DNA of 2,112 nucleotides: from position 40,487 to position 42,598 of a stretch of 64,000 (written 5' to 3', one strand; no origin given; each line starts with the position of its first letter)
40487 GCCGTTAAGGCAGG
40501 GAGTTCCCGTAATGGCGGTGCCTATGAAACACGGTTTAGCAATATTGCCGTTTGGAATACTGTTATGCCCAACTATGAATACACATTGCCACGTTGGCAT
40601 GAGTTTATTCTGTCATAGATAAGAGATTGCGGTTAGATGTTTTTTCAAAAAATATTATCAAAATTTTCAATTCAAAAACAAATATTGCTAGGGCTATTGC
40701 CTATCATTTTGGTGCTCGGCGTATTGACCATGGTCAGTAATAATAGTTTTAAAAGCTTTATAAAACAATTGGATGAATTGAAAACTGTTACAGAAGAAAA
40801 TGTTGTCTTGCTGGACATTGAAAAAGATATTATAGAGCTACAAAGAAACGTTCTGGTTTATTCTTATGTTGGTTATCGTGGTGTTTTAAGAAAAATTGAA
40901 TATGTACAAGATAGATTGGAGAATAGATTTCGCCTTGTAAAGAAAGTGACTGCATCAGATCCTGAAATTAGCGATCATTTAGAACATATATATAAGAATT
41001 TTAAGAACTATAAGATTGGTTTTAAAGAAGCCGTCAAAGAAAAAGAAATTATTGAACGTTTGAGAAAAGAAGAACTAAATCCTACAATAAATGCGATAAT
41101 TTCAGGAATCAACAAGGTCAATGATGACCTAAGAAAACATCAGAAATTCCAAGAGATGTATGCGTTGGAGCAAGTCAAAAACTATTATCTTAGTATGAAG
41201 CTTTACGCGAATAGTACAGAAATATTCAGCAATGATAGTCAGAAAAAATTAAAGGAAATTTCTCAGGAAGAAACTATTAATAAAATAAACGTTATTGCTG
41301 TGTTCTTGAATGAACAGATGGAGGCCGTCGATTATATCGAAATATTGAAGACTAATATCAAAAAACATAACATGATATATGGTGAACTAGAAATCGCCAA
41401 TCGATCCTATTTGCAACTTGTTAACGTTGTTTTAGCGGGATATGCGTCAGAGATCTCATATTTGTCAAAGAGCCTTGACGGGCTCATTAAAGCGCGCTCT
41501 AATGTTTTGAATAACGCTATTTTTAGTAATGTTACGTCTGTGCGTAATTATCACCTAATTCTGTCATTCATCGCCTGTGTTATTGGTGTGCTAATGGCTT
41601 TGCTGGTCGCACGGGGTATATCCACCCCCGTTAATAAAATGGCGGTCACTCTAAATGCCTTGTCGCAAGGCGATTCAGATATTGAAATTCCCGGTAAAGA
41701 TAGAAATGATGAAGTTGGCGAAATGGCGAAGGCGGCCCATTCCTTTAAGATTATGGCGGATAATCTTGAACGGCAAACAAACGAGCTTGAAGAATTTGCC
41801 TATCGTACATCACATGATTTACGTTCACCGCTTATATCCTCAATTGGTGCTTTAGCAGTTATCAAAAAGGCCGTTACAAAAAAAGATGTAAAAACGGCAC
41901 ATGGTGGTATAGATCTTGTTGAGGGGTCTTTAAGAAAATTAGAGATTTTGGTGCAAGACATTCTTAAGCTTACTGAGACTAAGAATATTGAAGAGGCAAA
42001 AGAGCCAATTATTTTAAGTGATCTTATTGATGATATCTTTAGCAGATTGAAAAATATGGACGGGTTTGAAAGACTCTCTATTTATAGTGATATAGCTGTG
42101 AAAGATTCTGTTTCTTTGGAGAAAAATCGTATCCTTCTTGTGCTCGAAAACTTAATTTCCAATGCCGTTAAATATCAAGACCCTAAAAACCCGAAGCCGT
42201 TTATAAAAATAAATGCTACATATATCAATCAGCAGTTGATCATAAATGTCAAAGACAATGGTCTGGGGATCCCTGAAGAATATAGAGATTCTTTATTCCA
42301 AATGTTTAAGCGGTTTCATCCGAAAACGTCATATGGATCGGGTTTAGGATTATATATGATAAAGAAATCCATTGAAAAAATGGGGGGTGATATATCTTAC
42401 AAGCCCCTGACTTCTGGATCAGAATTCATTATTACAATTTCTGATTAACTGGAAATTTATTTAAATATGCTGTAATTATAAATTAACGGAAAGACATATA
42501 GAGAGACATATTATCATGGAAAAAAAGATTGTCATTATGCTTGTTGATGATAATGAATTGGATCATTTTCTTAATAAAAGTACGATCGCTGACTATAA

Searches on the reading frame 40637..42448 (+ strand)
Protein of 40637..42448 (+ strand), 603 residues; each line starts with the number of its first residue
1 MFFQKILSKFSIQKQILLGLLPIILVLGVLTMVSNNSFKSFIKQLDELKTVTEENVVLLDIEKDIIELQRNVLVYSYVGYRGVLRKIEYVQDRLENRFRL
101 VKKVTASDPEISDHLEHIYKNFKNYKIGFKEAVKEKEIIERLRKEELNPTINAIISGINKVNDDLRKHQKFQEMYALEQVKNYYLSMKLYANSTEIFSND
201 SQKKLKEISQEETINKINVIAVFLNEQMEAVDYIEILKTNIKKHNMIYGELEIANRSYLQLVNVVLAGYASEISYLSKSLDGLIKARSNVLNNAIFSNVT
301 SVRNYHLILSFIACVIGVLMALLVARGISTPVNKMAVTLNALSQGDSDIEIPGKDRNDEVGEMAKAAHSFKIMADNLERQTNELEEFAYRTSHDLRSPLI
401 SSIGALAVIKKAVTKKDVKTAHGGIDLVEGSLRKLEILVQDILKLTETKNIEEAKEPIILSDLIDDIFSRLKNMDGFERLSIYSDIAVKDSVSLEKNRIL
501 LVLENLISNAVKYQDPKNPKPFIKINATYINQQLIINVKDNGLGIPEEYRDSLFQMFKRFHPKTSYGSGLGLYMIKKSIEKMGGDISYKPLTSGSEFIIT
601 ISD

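Call 76: search_protein_families(library=ncbifam, proteins=[window:40637-42448:+], max_evalue=1e-10)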
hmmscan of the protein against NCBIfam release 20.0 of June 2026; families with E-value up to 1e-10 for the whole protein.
window:40637-42448:+ (603 aa): 42 families (the best 25 are shown)
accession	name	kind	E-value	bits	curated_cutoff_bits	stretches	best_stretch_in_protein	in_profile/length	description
NF012226.0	AdeS_HK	equivalog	1.3e-31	110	500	1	281-601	39-351/353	two-component sensor histidine kinase AdeS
NF033092.0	HK_WalK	equivalog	1.3e-29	103.3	725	1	378-601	366-592/594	cell wall metabolism sensor histidine kinase WalK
TIGR02956.1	TMAO_torS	equivalog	7.8e-28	97.1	676.5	1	391-601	471-680/967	TMAO reductase system sensor histidine kinase/response regulator TorS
NF012163.2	BaeS_SmeS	equivalog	2.7e-27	95.8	500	1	302-590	162-444/457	sensor histidine kinase efflux regulator BaeS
NF047465.1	hybrid_HK_LvrA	exception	1.4e-26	92.8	1200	1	364-601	580-816/819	hybrid histidine kinase/response regulator LvrA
NF046044.1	PnpS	equivalog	6.9e-26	91.2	400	1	385-601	171-389/390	two-component system histidine kinase PnpS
NF008312.0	PRK11100.1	equivalog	1e-24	87.3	356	1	295-592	173-462/477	two-component system sensor histidine kinase CreC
TIGR02966.1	phoR_proteo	equivalog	3.1e-24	85.6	334.2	1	385-600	115-332/333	phosphate regulon sensor histidine kinase PhoR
NF041735.1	hist_kin_RppB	equivalog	5.5e-24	84.8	400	1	384-601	216-437/438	two-component system sensor histidine kinase RppB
NF007007.0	PRK09470.1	equivalog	1.1e-23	83.9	486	1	307-587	171-442/463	envelope stress sensor histidine kinase CpxA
NF007837.0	PRK10549.1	equivalog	7.5e-23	81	603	1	308-593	168-447/466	envelope stress sensor histidine kinase BaeS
NF040691.1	MtrAB_MtrB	equivalog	1.1e-22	80.8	450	1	299-601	183-490/507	MtrAB system histidine kinase MtrB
NF045900.1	HisKinCpxALeg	equivalog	1.6e-22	79.9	800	1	311-590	159-437/451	two-component system sensor histidine kinase CpxA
NF006800.0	PRK09303.1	equivalog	4.3e-21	75.3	342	1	355-601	122-375/383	histidine kinase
NF033091.0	HK_VanS_ACDEFG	equivalog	8.6e-21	74.3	400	1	326-593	16-284/293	vancomycin resistance histidine kinase VanS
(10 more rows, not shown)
